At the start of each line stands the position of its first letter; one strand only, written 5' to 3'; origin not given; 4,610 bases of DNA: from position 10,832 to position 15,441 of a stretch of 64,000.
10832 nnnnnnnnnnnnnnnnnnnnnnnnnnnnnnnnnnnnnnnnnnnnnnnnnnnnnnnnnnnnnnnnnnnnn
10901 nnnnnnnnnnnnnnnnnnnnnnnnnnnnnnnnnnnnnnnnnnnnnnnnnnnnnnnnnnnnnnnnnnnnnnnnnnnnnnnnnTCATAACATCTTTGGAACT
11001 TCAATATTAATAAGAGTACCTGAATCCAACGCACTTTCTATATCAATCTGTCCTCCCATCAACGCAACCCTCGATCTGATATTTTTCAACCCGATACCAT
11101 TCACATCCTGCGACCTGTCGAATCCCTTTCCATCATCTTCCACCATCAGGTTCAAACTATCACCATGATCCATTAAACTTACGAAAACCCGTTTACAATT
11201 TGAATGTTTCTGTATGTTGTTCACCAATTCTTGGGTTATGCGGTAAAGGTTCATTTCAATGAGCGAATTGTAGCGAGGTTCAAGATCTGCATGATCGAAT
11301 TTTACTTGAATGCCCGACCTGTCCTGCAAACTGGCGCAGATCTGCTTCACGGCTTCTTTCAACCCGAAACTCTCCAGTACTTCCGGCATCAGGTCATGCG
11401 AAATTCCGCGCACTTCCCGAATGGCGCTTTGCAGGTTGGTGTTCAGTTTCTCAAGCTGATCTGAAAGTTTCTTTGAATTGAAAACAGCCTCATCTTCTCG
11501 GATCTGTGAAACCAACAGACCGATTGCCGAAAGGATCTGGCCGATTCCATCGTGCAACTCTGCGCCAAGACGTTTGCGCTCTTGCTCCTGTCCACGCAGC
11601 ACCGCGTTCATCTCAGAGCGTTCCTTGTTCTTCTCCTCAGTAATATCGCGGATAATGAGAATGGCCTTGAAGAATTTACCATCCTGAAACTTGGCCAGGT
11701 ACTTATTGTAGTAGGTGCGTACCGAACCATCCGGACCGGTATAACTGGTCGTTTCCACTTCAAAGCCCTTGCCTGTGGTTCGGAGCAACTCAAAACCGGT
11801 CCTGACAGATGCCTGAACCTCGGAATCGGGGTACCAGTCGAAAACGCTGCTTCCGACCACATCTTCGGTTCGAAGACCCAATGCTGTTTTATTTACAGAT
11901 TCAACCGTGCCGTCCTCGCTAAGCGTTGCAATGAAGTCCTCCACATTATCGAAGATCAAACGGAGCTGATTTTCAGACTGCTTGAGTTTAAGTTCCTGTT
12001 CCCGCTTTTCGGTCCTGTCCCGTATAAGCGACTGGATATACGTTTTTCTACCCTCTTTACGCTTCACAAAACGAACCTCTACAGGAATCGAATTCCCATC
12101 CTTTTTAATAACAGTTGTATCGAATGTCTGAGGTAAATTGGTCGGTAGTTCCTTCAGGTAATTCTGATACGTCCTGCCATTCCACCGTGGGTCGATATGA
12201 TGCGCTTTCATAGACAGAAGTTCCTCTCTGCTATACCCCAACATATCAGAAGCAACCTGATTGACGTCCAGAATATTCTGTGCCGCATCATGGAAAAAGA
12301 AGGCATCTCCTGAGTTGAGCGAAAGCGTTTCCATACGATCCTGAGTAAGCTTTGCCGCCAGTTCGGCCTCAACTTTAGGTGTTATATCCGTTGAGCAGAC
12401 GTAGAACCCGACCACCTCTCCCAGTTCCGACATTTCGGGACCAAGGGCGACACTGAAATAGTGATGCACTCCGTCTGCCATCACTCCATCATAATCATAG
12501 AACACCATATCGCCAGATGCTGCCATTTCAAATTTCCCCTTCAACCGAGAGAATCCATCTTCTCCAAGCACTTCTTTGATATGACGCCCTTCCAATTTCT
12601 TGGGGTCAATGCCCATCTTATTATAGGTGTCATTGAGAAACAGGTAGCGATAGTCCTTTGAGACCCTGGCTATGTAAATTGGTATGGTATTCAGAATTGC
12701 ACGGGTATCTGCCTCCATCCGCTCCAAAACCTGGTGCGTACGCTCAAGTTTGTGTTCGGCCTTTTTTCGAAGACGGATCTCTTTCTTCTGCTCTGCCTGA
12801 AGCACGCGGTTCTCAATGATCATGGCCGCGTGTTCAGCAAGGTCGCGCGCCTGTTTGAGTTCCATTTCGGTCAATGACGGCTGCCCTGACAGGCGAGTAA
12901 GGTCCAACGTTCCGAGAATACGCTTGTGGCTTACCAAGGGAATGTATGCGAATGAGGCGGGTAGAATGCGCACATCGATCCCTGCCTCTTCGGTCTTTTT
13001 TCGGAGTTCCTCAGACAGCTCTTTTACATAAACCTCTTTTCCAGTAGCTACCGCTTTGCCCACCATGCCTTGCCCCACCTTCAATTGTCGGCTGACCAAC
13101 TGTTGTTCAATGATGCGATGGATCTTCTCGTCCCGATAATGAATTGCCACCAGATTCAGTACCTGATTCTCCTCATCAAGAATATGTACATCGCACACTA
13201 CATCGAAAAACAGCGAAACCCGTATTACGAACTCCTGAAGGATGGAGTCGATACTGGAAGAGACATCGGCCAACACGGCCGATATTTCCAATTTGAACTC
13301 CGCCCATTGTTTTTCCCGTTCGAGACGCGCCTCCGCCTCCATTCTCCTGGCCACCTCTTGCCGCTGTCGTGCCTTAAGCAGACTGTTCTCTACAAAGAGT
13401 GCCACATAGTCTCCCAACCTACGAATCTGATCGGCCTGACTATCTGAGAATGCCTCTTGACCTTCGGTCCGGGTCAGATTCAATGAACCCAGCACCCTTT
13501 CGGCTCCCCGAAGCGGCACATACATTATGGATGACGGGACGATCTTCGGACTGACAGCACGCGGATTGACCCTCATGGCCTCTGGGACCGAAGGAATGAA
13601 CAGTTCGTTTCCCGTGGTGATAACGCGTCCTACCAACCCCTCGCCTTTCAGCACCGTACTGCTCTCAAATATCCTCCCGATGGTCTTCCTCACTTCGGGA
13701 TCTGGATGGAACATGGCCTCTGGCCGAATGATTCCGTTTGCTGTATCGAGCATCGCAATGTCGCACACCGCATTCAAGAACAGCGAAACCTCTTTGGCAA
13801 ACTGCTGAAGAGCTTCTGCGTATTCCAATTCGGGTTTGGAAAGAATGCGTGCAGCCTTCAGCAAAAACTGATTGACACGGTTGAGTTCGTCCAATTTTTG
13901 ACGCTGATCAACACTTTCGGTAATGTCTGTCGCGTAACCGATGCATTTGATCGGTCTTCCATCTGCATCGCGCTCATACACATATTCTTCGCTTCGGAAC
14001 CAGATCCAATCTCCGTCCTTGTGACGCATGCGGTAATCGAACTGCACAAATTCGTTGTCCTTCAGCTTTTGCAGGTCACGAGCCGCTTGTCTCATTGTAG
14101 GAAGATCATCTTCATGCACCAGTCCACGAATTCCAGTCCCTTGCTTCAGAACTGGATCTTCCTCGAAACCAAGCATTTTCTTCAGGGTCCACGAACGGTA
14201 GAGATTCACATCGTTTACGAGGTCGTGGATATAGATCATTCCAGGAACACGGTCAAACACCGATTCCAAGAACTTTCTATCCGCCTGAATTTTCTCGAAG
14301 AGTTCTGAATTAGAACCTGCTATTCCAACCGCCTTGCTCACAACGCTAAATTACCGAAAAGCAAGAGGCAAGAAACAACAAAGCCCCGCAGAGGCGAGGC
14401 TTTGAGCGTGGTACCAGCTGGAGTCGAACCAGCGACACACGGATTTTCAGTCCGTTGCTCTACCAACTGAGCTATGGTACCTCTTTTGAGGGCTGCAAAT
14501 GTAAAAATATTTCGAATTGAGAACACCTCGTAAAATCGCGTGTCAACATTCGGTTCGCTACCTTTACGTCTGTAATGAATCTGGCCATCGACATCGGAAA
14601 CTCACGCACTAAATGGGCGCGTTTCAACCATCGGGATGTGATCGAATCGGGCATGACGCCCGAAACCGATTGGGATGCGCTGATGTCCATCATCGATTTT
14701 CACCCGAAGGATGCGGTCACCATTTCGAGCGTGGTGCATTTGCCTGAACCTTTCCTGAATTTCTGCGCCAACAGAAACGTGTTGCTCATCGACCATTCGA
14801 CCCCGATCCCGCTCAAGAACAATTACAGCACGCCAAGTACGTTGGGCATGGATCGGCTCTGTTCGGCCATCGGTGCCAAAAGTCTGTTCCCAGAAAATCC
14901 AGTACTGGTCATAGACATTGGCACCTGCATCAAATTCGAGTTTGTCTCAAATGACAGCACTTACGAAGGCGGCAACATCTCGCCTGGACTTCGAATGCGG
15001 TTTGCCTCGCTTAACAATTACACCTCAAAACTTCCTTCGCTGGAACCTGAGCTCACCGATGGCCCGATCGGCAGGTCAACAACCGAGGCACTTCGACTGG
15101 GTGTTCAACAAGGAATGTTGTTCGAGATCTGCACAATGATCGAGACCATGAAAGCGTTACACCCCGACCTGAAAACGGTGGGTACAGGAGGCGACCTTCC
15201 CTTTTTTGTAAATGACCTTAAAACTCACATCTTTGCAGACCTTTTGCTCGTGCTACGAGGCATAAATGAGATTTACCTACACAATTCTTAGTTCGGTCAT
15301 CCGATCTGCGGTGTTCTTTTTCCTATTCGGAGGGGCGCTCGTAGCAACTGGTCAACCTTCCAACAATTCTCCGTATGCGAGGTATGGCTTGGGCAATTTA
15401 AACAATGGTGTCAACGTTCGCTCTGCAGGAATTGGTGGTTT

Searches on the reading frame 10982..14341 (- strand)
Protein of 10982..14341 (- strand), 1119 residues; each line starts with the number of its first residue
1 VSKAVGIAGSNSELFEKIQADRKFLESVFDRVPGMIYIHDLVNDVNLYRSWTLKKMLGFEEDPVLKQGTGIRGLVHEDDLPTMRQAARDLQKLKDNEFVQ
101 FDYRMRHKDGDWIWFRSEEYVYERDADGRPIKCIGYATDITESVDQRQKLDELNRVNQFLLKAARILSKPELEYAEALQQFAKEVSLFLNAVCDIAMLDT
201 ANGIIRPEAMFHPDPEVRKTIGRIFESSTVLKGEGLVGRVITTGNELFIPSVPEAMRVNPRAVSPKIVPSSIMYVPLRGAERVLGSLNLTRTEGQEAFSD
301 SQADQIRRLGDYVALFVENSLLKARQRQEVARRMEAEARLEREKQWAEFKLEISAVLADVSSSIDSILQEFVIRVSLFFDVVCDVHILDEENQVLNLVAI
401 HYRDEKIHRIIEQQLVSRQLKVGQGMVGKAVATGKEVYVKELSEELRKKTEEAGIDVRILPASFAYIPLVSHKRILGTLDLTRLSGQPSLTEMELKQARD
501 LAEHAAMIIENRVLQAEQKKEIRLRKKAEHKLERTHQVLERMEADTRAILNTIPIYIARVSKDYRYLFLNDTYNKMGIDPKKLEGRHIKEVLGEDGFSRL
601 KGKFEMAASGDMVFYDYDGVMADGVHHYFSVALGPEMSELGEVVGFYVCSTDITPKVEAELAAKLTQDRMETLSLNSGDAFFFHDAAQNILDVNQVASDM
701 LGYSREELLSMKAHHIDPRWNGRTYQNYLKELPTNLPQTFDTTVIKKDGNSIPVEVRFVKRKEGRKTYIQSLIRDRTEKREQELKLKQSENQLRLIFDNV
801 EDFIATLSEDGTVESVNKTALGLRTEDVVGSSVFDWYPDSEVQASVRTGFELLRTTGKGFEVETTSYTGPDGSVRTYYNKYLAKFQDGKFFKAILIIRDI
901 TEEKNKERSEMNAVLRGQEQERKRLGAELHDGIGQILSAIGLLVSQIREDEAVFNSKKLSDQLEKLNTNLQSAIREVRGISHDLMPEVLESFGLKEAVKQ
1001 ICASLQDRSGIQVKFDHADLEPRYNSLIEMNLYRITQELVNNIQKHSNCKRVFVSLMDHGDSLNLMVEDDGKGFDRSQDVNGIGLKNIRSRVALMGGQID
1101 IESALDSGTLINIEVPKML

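Call 67: search_protein_families(library=pfam, proteins=[window:10982-14341:-], max_evalue=0.00001)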
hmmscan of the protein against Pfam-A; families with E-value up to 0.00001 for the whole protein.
window:10982-14341:- (1119 aa): 10 families
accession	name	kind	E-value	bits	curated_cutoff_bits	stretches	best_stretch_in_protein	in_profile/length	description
PF08448.16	PAS_4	-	7.9e-33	113.4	23.1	2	550-656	1-108/110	PAS fold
PF13426.13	PAS_9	-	4.1e-29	101.3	27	1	679-778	2-103/103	PAS domain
PF13185.12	GAF_2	-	2.2e-21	76.9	28.6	2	383-510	23-136/136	GAF domain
PF08447.18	PAS_3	-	9.4e-21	74.3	25.6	1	49-136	4-88/89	PAS fold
PF00989.32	PAS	-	1e-14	54.9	22.6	0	672-775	5-112/113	PAS fold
PF01590.32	GAF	-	1.2e-14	55.4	22.4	1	397-509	34-133/133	GAF domain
PF13492.12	GAF_3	-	3.3e-12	47.4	27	1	177-319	5-129/129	GAF domain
PF02518.31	HATPase_c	-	2e-11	44.7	26.4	1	1030-1117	4-109/111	Histidine kinase-, DNA gyrase B-, and HSP90-like ATPase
PF07730.19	HisKA_3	-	1.5e-09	38.7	24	1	921-988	1-67/68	Histidine kinase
PF13188.13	PAS_8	-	1e-07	32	21.8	0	673-720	6-50/65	PAS domain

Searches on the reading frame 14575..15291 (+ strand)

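Call 15: search_protein_families(library=pfam, proteins=[window:14575-15291:+], max_evalue=0.00001)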
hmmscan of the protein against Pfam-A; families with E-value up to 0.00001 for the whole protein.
window:14575-15291:+ (238 aa): 1 family
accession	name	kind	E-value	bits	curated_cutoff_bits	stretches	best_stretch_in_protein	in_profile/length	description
PF03309.20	Pan_kinase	-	4.5e-38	131.6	24.7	1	3-190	2-204/205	Type III pantothenate kinase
